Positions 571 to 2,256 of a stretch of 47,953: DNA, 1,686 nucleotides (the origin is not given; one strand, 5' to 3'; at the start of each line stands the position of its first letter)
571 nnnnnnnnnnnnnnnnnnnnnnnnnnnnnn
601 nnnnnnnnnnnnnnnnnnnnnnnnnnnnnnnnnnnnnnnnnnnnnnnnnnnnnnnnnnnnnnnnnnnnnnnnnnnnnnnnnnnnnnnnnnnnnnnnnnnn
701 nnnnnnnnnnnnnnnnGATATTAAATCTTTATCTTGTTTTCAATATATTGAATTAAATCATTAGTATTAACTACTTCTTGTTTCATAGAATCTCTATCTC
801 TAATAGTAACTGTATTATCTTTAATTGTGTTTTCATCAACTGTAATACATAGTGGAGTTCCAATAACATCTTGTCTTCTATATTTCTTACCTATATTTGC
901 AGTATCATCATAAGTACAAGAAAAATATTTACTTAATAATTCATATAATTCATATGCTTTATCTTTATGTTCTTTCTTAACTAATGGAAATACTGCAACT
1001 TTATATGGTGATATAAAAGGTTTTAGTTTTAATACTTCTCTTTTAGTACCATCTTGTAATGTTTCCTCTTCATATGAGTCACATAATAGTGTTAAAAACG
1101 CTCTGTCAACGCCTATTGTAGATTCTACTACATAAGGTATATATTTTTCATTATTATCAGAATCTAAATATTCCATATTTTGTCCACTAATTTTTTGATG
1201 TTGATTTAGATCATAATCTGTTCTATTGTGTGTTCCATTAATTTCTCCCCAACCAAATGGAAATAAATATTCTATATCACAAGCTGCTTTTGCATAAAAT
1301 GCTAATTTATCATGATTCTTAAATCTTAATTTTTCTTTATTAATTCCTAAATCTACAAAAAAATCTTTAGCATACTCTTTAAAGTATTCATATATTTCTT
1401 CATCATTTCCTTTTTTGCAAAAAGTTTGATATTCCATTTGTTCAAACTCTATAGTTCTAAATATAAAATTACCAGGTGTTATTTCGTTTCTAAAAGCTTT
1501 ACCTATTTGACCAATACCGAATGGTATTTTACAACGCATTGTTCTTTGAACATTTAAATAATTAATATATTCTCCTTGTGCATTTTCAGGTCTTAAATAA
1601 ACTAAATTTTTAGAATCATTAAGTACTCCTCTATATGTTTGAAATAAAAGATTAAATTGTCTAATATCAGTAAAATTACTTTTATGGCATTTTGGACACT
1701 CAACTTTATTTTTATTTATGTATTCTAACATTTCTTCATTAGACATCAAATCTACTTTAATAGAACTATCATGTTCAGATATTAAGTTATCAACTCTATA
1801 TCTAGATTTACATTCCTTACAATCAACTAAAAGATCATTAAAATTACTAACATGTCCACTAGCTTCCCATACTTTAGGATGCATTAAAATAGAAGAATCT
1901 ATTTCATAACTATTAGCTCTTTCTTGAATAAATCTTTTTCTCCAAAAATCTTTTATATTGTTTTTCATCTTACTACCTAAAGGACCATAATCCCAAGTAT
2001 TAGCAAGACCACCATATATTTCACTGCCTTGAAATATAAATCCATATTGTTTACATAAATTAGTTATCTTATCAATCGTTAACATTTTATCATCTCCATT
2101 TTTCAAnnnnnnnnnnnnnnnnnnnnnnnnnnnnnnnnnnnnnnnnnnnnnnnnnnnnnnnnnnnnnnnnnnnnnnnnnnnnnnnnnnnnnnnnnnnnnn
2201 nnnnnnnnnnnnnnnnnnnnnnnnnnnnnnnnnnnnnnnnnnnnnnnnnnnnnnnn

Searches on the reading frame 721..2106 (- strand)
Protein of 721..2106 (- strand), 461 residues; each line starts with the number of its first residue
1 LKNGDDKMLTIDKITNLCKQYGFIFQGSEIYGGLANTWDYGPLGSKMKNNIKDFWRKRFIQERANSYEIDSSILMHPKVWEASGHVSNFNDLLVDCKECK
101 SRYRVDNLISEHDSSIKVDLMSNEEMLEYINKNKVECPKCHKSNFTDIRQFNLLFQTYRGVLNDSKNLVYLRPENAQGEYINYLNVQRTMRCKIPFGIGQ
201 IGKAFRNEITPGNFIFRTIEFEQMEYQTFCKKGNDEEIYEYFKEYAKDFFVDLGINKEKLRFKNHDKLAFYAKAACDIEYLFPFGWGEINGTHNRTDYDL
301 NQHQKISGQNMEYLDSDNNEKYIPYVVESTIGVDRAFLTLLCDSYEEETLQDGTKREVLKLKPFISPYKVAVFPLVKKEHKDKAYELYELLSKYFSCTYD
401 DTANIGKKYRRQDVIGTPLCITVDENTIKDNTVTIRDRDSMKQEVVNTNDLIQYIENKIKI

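Call 18: search_protein_families(library=pfam, proteins=[window:721-2106:-], max_evalue=0.1)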
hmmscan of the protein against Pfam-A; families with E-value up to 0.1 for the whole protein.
window:721-2106:- (461 aa): 6 families
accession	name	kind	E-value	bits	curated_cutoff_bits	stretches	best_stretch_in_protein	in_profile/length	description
PF03129.25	HGTP_anticodon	-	5e-21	75.1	21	1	369-457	1-93/94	Anticodon binding domain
PF00587.30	tRNA-synt_2b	-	3e-13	50.7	29.3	1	166-340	8-175/179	tRNA synthetase class II core domain (G, H, P, S and T)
PF12760.12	Zn_ribbon_IS1595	-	0.015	15.7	25.4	0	132-150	16-34/46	Transposase zinc-ribbon domain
PF13717.11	Zn_ribbon_4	-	0.026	14.9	30.3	0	94-107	3-16/36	zinc-ribbon domain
PF16285.10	DUF4931_N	-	0.029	14.9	24.1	1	129-198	12-82/124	Domain of unknown function (DUF4931) N-terminal domain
PF21957.2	Zn_ribbon_16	-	0.046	14.1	27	0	128-146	6-26/65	Zinc beta-ribbon finger, putative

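Call 19: find_related_loci(query=window:721-2106:-, collection=genome_contigs, flank=10000)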
Query window:721-2106:- (461 aa) in genome_contigs; peptide patterns used: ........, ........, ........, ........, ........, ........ (x = any residue, [..] = any of these).
599 stretches matched a pattern (row limit reached: there are more); 574 encode a relative of the query (tblastn E <= 1e-3); the best 80 are kept; 80 distinct loci.
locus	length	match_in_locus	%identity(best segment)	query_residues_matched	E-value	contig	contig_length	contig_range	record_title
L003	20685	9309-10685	82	3-461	0e+0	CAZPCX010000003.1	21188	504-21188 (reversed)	MAG TPA_asm: uncultured Muribaculaceae bacterium isolate SRP192927_co2_341 genome assembly, contig: NODE_3759_length_211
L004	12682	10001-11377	71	1-459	0e+0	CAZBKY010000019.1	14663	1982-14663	MAG TPA_asm: uncultured Muribaculaceae bacterium isolate SRP192927_co5_754 genome assembly, contig: NODE_6016_length_146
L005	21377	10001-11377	70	2-461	0e+0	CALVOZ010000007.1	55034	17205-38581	MAG: uncultured Bacilli bacterium isolate BRZ_CP__bin63 genome assembly, contig: BRZ_CP__NODE_957_length_55034_cov_33.28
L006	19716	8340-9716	70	4-460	0e+0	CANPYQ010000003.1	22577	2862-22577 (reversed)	MAG: uncultured Bacilli bacterium isolate Lapin-002__bin11 genome assembly, contig: Lapin-002__NODE_2987_length_22577_co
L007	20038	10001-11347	71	9-457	0e+0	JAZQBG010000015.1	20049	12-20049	MAG: Bacilli bacterium isolate T1900044641_TS20190107.MAGScoT_cleanbin_000040 SGB_1258_k141_888162, whole genome shotgun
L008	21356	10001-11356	70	9-460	0e+0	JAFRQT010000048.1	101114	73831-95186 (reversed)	MAG: Bacilli bacterium isolate RGIG2715 Goat_Omasum-4__c463786, whole genome shotgun sequence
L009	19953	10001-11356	70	9-460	0e+0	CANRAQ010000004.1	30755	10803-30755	MAG: uncultured Bacilli bacterium isolate Lapin-016__bin43 genome assembly, contig: Lapin-016__NODE_1202_length_30755_co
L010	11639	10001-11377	69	4-460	0e+0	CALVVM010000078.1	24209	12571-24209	MAG: uncultured Bacilli bacterium isolate E08__bin130 genome assembly, contig: E08__k127_8683098, whole genome shotgun s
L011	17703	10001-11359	70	9-461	0e+0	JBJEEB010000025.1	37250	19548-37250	MAG: Bacilli bacterium isolate LOHA07_bin.021 NODE_240_length_37250_cov_11.438903, whole genome shotgun sequence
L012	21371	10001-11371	70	4-460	0e+0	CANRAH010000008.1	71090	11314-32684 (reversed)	MAG: uncultured Bacilli bacterium isolate Lapin-016__bin50 genome assembly, contig: Lapin-016__NODE_334_length_71090_cov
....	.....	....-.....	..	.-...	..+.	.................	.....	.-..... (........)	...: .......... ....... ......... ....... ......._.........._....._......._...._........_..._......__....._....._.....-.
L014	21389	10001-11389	68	1-461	0e+0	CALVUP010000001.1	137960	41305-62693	MAG: uncultured Bacilli bacterium isolate BRZ_NL__bin59 genome assembly, contig: BRZ_NL__NODE_151_length_137960_cov_5.92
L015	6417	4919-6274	70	9-460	0e+0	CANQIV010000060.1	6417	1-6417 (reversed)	MAG: uncultured Bacilli bacterium isolate Lapin-027__bin54 genome assembly, contig: Lapin-027__NODE_13210_length_6417_co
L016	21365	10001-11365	69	7-461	0e+0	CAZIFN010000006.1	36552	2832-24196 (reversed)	MAG TPA_asm: uncultured Mycoplasma sp. isolate SRP225648_co1_101 genome assembly, contig: NODE_2221_length_36552_cov_14.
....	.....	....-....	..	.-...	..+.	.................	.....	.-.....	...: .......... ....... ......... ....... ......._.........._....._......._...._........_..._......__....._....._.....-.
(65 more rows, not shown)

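Call 23: search_protein_families(library=pfam, proteins=[L003:11383-13239:+, L003:13282-14358:+, L003:14414-14938:+, L003:14931-15926:+], max_evalue=0.001)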
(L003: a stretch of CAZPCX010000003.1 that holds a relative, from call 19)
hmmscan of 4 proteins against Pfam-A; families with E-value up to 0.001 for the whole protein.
L003:11383-13239:+ (618 aa): 6 families
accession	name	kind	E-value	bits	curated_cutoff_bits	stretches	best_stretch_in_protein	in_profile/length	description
PF00009.33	GTP_EFTU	-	1.5e-57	194.7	26.5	1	24-201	2-187/188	Elongation factor Tu GTP binding domain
PF06421.17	LepA_C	-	9.9e-51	170.8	29.7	1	507-612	1-106/107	GTP-binding protein LepA C-terminus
PF00679.30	EFG_C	-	5.6e-24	84.4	27.9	1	418-504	2-87/89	Elongation factor G C-terminus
PF03144.31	GTP_EFTU_D2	-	1.1e-09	39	30.3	1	224-294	1-73/73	Elongation factor Tu domain 2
PF00071.28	Ras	-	2.4e-05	24.4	21.6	1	71-200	28-160/162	Ras family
PF01926.29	MMR_HSR1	-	8e-05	23.2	21.9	1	36-152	10-113/113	50S ribosome-binding GTPase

L003:13282-14358:+ (358 aa): 1 family
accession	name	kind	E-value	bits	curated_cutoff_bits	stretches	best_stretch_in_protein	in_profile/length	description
PF04055.27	Radical_SAM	-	2.7e-24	86.7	29.5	1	5-171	1-164/166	Radical SAM superfamily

L003:14414-14938:+ (174 aa): 5 families
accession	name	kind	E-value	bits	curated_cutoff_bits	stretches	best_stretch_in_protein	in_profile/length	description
PF09419.16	PGP_phosphatase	-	2e-10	41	20.4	1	5-136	17-163/168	Mitochondrial PGP phosphatase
PF13242.12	Hydrolase_like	-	6e-09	36.1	22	1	92-136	4-48/75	HAD-hyrolase-like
PF00702.32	Hydrolase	-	1.7e-08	35.5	26.4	1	48-130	101-191/191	haloacid dehalogenase-like hydrolase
PF13419.12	HAD_2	-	7.6e-08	33.1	23.8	1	45-136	79-178/178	Haloacid dehalogenase-like hydrolase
PF08282.18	Hydrolase_3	-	3.6e-06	27.3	20.9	1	31-87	2-57/255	haloacid dehalogenase-like hydrolase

L003:14931-15926:+ (331 aa): 4 families
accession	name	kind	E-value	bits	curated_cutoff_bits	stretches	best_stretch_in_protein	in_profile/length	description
PF01926.29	MMR_HSR1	-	4.4e-13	49.8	21.9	1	147-218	1-68/113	50S ribosome-binding GTPase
PF03193.22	RsgA_GTPase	-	4e-12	46.8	30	1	87-205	55-168/174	RsgA GTPase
PF02421.24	FeoB_N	-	0.00038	20.5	27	0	147-221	2-70/156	Ferrous iron transport protein B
PF00910.28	RNA_helicase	-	0.00047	21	21.5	0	148-243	1-94/105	RNA helicase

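Call 42: find_homologous_proteins(query=L003:11440-13239:+, max_evalue=1e-100)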
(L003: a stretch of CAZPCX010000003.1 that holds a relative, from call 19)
Query L003:11440-13239:+ (599 aa): 8000 proteins with E <= 1e-100 among 8000 candidates; the best 120 are listed.
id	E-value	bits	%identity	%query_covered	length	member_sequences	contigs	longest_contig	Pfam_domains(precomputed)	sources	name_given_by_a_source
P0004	0.0e+0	1314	100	100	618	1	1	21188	PF00679.31,PF06421.18,PF00009.34,PF03144.32,PF00071.29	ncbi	-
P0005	0.0e+0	1191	89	100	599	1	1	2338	PF00679.31,PF06421.18,PF00009.34,PF03144.32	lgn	-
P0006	0.0e+0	1189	89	100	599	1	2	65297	PF00679.31,PF06421.18,PF00009.34,PF03144.32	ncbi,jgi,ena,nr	ncbi:MAG: translation elongation factor 4 [Bacilli bacterium]|nr:translation elongation factor 4 [Ba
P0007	0.0e+0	1188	89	100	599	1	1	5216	PF00679.31,PF06421.18,PF00009.34,PF03144.32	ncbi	-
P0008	0.0e+0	1122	84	100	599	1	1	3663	PF00679.31,PF06421.18,PF00009.34,PF03144.32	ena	-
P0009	0.0e+0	1059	79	100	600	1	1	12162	PF00679.31,PF06421.18,PF00009.34,PF03144.32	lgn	-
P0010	0.0e+0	1058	79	100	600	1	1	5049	PF00679.31,PF06421.18,PF00009.34,PF03144.32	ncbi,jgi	jgi:GTP-binding protein LepA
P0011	0.0e+0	1057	77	100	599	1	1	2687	PF00679.31,PF06421.18,PF00009.34,PF03144.32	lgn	-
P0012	0.0e+0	1056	78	100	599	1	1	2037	PF00679.31,PF06421.18,PF00009.34,PF03144.32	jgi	jgi:GTP-binding protein LepA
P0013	0.0e+0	1017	75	100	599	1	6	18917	PF00679.31,PF06421.18,PF00009.34,PF03144.32,PF22042.3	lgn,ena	-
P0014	0.0e+0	1017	76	100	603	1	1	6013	PF00679.31,PF06421.18,PF00009.34,PF03144.32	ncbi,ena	-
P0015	0.0e+0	1017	75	100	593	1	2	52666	PF00679.31,PF06421.18,PF00009.34,PF03144.32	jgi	-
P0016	0.0e+0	1016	74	100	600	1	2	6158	PF00679.31,PF14492.13,PF06421.18,PF00009.34,PF03144.32,PF22042.3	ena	-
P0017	0.0e+0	1016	76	100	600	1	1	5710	PF00679.31,PF06421.18,PF00009.34,PF03144.32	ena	-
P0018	0.0e+0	1016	74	100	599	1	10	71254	PF01926.30,PF00679.31,PF06421.18,PF00009.34,PF03144.32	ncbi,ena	-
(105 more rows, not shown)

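Call 43: find_encoding_contigs(protein=P0006, flank=3000, max_places=4)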
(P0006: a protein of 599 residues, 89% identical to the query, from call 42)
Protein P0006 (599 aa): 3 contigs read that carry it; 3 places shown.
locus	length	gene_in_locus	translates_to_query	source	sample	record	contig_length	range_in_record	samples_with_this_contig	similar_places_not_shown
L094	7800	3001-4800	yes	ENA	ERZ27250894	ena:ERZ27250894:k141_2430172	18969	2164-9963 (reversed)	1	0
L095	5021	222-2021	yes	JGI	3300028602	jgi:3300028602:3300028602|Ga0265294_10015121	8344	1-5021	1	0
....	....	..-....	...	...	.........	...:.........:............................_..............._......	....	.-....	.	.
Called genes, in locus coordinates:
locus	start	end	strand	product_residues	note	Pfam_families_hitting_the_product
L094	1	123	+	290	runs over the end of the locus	PF00350:Dynamin_N (faint), PF01926:MMR_HSR1, PF02421:FeoB_N, PF02492:cobW (faint), PF03193:RsgA_GTPase (faint), PF10662:PduV-EutP, PF00009:GTP_EFTU, PF07650:KH_2, +1 more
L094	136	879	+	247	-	PF11967:RecO_N, PF02565:RecO_C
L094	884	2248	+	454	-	PF28494:GlyRS_ins_1 (faint), PF00587:tRNA-synt_2b, PF03129:HGTP_anticodon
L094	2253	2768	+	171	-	-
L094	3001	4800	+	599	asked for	PF00009:GTP_EFTU, PF03144:GTP_EFTU_D2, PF00679:EFG_C, PF06421:LepA_C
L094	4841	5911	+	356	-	PF04055:Radical_SAM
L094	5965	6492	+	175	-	PF09419:PGP_phosphatase, PF08282:Hydrolase_3 (weak), PF00702:Hydrolase, PF13419:HAD_2 (weak), PF13242:Hydrolase_like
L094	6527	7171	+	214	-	-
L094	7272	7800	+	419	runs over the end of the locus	PF13375:RnfC_N, PF01512:Complex1_51K, PF13746:Fer4_18 (faint), PF25160:LdpA_Fe-S-bd (faint), PF12838:Fer4_7, PF13187:Fer4_9 (weak), PF13237:Fer4_10, PF14697:Fer4_21 (weak), +3 more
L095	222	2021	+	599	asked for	PF00009:GTP_EFTU, PF03144:GTP_EFTU_D2, PF00679:EFG_C, PF06421:LepA_C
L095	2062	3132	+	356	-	PF04055:Radical_SAM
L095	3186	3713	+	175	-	PF09419:PGP_phosphatase, PF08282:Hydrolase_3 (weak), PF00702:Hydrolase, PF13419:HAD_2 (weak), PF13242:Hydrolase_like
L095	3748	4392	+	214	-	-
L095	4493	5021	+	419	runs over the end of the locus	PF13375:RnfC_N, PF01512:Complex1_51K, PF00037:Fer4 (faint), PF12797:Fer4_2 (faint), PF12838:Fer4_7, PF13187:Fer4_9 (weak), PF13237:Fer4_10, PF14697:Fer4_21 (weak), +1 more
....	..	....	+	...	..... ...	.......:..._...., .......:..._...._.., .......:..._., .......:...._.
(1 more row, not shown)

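Call 44: find_encoding_contigs(protein=P0007, flank=3000, max_places=4)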
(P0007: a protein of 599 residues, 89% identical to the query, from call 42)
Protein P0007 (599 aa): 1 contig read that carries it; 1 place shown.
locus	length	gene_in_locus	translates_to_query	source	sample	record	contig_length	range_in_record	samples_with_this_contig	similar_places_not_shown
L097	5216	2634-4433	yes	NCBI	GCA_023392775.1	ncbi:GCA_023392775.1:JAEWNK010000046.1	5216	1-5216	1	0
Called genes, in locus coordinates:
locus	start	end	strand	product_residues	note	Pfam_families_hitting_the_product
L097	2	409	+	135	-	?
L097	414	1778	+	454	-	PF28494:GlyRS_ins_1 (faint), PF00587:tRNA-synt_2b, PF03129:HGTP_anticodon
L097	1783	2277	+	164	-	-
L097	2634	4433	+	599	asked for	PF00009:GTP_EFTU, PF03144:GTP_EFTU_D2, PF00679:EFG_C, PF06421:LepA_C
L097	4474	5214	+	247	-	?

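Call 45: find_encoding_contigs(protein=P0008, flank=3000, max_places=4)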
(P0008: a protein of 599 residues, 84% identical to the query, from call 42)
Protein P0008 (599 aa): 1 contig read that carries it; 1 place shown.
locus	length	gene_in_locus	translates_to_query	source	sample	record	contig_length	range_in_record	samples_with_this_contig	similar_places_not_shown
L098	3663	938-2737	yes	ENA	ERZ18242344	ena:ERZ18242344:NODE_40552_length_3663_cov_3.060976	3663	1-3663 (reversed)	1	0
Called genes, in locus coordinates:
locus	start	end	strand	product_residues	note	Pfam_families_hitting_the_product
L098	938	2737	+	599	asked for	PF00009:GTP_EFTU, PF03144:GTP_EFTU_D2, PF00679:EFG_C, PF06421:LepA_C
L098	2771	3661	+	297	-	?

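Call 78: find_encoding_contigs(protein=P0009, flank=2500, max_places=3)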
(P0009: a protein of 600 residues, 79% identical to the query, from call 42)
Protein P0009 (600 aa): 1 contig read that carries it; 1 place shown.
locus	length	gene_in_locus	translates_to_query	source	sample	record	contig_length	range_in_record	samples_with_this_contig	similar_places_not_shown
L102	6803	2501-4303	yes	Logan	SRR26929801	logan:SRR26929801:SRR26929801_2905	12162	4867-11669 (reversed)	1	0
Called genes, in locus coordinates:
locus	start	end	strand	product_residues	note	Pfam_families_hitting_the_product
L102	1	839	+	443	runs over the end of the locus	?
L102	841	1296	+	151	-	-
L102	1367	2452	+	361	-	PF02729:OTCace_N, PF00185:OTCace, PF02748:PyrI_C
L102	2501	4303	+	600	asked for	PF00009:GTP_EFTU, PF03144:GTP_EFTU_D2, PF00679:EFG_C, PF06421:LepA_C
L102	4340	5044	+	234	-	-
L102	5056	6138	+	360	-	PF04055:Radical_SAM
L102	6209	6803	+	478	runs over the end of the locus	PF02511:Thy1 (weak)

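Call 79: find_encoding_contigs(protein=P0010, flank=2500, max_places=3)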
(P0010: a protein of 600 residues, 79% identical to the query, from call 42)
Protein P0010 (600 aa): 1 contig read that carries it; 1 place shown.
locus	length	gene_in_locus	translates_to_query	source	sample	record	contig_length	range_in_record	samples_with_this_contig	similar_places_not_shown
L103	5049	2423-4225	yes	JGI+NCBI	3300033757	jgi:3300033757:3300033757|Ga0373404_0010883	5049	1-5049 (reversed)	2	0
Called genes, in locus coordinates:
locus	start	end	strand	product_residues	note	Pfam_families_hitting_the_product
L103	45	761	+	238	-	PF03129:HGTP_anticodon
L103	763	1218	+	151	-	-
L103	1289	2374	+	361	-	PF02729:OTCace_N, PF00185:OTCace, PF02748:PyrI_C (weak)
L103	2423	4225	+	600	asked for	PF00009:GTP_EFTU, PF03144:GTP_EFTU_D2, PF00679:EFG_C, PF06421:LepA_C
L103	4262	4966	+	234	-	-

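Call 80: find_encoding_contigs(protein=P0005, flank=2500, max_places=3)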
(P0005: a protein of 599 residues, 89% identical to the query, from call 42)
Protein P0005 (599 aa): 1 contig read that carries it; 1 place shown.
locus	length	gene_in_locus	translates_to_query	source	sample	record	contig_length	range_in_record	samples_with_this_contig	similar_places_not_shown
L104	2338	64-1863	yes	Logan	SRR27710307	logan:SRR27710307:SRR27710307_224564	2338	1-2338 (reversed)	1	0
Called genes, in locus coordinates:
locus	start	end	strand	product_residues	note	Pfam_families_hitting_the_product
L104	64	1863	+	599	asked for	PF00009:GTP_EFTU, PF03144:GTP_EFTU_D2, PF00679:EFG_C, PF06421:LepA_C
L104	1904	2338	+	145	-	?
